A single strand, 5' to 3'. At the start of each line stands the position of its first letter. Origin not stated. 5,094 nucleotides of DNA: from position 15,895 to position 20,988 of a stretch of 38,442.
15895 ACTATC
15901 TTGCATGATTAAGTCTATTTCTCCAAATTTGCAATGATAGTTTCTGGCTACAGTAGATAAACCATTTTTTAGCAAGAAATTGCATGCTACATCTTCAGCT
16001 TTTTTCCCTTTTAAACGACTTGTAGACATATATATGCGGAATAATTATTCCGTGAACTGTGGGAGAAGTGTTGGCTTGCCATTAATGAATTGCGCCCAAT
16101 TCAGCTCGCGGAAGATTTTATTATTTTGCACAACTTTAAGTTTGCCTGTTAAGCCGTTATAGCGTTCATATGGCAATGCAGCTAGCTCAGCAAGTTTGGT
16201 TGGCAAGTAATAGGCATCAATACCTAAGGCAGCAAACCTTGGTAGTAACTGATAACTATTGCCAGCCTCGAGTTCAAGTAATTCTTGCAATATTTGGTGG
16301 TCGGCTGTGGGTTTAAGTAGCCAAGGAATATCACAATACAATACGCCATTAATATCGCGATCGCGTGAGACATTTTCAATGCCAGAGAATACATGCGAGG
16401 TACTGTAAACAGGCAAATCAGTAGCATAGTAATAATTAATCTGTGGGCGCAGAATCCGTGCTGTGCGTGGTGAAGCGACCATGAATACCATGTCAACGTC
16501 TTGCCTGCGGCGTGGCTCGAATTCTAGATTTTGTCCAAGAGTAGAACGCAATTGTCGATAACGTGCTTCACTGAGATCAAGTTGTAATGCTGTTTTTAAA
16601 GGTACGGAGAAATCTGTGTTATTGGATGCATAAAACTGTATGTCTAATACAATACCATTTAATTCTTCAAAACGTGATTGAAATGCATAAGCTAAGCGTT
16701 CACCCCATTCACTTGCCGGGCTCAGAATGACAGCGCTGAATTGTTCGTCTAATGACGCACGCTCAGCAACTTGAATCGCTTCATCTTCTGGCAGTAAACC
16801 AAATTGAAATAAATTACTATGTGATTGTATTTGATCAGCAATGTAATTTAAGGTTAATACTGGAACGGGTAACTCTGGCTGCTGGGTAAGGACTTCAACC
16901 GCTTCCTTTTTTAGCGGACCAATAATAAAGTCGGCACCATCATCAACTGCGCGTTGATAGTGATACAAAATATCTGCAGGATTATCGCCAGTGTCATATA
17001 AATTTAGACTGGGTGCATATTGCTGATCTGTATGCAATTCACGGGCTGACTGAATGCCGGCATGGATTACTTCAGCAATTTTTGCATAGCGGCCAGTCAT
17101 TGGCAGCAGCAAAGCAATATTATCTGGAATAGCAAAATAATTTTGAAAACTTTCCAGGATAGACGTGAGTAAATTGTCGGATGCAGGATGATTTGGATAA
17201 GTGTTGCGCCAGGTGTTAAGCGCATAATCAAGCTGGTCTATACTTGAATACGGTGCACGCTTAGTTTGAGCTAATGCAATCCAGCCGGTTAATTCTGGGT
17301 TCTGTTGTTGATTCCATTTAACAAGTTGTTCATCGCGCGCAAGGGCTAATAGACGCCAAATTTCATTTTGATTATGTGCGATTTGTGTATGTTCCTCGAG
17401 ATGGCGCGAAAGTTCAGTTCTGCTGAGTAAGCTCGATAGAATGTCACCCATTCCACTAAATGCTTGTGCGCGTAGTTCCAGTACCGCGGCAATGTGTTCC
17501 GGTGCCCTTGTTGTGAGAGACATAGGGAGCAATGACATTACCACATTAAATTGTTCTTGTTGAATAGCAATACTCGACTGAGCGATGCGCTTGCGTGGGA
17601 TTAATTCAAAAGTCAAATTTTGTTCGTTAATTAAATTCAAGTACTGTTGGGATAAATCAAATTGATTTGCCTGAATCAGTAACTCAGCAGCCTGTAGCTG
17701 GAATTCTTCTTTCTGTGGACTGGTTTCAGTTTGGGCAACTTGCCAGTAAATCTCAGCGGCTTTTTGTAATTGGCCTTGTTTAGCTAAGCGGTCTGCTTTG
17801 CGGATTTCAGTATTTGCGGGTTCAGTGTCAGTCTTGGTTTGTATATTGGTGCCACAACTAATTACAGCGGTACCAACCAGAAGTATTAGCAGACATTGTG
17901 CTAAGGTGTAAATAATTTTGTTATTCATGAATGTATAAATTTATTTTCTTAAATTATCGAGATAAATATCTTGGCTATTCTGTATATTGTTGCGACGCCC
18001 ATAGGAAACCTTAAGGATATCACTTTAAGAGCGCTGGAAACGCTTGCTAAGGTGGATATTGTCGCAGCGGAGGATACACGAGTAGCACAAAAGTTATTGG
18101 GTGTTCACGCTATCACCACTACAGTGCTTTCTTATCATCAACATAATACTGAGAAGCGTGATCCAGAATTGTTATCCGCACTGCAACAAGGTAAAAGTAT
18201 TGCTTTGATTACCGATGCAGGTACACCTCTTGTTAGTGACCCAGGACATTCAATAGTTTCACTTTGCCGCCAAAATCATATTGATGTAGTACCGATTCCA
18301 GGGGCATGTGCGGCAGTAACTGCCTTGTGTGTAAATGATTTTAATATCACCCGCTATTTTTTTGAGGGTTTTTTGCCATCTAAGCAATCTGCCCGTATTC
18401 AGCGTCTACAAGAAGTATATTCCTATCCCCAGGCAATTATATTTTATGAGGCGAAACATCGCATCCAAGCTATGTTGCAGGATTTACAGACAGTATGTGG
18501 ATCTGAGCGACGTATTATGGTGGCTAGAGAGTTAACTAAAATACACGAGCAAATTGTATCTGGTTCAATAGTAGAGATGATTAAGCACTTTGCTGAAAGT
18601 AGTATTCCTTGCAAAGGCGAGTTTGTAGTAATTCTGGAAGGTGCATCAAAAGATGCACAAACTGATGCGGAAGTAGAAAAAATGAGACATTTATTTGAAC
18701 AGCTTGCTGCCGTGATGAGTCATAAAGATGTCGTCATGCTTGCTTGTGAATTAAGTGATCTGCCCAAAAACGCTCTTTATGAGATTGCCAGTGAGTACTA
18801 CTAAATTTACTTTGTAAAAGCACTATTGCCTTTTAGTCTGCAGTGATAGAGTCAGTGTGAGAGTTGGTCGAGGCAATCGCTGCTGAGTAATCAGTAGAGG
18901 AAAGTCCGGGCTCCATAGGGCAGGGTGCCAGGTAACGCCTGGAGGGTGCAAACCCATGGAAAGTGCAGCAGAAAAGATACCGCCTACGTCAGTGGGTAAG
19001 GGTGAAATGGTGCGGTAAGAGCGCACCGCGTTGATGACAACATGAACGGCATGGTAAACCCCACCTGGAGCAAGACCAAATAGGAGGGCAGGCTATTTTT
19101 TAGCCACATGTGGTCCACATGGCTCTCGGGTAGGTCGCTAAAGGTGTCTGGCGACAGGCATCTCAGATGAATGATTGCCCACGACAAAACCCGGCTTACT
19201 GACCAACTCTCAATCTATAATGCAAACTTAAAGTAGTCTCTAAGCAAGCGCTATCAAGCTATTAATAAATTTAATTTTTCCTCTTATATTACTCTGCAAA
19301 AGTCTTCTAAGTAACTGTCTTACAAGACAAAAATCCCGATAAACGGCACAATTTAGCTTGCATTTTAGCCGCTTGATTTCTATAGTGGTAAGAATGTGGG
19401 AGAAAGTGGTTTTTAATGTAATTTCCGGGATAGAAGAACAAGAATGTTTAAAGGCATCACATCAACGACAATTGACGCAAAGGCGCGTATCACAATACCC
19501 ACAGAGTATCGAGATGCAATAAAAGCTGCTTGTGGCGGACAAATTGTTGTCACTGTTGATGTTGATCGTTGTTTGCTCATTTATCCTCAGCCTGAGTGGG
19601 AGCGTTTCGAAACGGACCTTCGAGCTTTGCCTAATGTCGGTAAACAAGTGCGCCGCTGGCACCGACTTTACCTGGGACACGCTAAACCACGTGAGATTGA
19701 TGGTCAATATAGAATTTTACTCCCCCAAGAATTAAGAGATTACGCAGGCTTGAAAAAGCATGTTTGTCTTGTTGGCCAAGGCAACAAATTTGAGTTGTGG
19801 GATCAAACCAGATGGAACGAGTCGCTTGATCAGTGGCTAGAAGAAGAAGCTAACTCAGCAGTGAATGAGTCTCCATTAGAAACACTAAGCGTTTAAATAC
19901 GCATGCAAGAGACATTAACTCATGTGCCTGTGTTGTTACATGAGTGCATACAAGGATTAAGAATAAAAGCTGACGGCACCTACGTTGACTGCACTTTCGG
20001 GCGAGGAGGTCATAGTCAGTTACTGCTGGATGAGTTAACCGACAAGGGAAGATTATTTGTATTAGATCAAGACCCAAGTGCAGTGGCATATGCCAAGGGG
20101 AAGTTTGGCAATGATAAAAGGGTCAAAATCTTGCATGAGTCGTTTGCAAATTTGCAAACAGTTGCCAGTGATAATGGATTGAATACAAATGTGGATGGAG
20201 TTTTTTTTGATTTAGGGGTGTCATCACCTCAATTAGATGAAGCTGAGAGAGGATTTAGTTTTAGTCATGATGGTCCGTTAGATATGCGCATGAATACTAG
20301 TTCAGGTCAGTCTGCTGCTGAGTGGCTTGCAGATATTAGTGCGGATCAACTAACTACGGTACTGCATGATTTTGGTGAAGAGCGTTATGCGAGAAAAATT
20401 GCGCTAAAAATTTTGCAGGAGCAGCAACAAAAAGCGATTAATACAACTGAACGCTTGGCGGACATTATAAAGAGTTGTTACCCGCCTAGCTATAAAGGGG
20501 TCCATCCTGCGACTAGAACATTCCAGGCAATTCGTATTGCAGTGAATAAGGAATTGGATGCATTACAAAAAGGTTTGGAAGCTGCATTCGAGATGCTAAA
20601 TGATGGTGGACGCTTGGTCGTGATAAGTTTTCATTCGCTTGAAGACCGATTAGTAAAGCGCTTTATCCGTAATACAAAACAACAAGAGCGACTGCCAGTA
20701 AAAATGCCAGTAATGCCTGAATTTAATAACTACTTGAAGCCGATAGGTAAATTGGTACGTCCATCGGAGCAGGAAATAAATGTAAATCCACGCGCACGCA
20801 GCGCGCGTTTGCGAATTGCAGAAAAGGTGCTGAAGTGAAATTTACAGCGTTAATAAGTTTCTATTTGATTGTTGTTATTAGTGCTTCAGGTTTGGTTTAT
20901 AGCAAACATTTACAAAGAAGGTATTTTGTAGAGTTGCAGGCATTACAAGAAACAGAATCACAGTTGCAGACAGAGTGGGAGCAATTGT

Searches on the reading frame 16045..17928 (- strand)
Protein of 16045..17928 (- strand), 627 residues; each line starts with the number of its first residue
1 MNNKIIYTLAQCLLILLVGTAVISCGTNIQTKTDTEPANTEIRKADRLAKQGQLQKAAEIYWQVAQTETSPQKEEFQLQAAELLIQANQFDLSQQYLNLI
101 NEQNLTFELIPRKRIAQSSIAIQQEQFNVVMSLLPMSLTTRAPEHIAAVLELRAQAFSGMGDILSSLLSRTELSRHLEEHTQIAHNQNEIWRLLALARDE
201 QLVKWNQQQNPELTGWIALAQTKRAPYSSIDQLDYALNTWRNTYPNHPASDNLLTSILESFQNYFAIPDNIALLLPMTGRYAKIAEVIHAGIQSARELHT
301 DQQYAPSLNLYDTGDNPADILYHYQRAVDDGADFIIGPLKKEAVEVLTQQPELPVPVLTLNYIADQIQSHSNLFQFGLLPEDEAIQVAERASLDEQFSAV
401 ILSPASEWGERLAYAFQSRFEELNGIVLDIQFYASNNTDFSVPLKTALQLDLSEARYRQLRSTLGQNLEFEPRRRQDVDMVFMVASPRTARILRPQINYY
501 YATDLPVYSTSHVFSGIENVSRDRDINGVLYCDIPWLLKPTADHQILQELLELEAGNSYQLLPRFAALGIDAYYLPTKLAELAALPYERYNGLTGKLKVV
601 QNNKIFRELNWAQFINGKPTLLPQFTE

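Call 43: search_protein_families(library=pfam, proteins=[window:16045-17928:-], max_evalue=0.001)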
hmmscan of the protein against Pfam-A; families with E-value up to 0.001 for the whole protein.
window:16045-17928:- (627 aa): 3 families
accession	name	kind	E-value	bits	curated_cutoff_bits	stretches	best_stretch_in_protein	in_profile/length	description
PF04348.19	LppC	-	3e-105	353.4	28.8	1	58-617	8-563/563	LppC putative lipoprotein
PF13458.12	Peripla_BP_6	-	3.8e-07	30.5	31.7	1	271-447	4-186/343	Periplasmic binding protein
PF14559.12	TPR_19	-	0.00046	20.9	25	1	48-104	1-55/68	Tetratricopeptide repeat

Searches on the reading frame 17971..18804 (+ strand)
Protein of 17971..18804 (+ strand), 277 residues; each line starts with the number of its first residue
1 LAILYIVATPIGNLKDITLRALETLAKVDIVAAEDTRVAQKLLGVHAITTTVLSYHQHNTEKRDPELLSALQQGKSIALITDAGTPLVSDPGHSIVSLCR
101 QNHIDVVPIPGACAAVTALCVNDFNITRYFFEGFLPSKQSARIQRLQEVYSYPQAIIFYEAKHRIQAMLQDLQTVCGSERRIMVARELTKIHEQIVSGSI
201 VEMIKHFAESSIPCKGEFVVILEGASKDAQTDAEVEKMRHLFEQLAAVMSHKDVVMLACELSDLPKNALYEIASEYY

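Call 43: search_protein_families(library=pfam, proteins=[window:17971-18804:+], max_evalue=0.001)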
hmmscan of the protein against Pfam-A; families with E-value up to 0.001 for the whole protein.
window:17971-18804:+ (277 aa): 2 families
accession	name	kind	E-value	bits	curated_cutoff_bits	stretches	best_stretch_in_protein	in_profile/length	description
PF00590.25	TP_methylase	-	1.6e-29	103.8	27.8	1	4-202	2-210/212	Tetrapyrrole (Corrin/Porphyrin) Methylases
PF23016.2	RsmI_C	-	1.8e-05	24.9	27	1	235-273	4-42/46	RsmI C-terminal HTH domain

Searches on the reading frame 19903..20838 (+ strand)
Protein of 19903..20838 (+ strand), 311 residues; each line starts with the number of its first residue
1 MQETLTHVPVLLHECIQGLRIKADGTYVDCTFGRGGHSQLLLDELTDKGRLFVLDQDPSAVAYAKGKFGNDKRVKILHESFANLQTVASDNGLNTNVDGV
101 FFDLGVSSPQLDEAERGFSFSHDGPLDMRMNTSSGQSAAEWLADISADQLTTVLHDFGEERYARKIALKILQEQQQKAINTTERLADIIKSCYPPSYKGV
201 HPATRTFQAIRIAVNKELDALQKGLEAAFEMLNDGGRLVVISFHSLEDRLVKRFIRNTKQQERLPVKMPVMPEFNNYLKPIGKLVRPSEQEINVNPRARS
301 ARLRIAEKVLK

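Call 43: search_protein_families(library=pfam, proteins=[window:19903-20838:+], max_evalue=0.001)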
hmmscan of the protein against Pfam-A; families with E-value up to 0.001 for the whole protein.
window:19903-20838:+ (311 aa): 2 families
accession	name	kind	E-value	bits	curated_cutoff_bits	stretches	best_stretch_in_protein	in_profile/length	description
PF01795.25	Methyltransf_5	-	1.6e-112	376.5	27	1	5-308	2-308/309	MraW methylase family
PF01728.25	FtsJ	-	0.00087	19.7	24.1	0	12-111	9-109/181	FtsJ-like methyltransferase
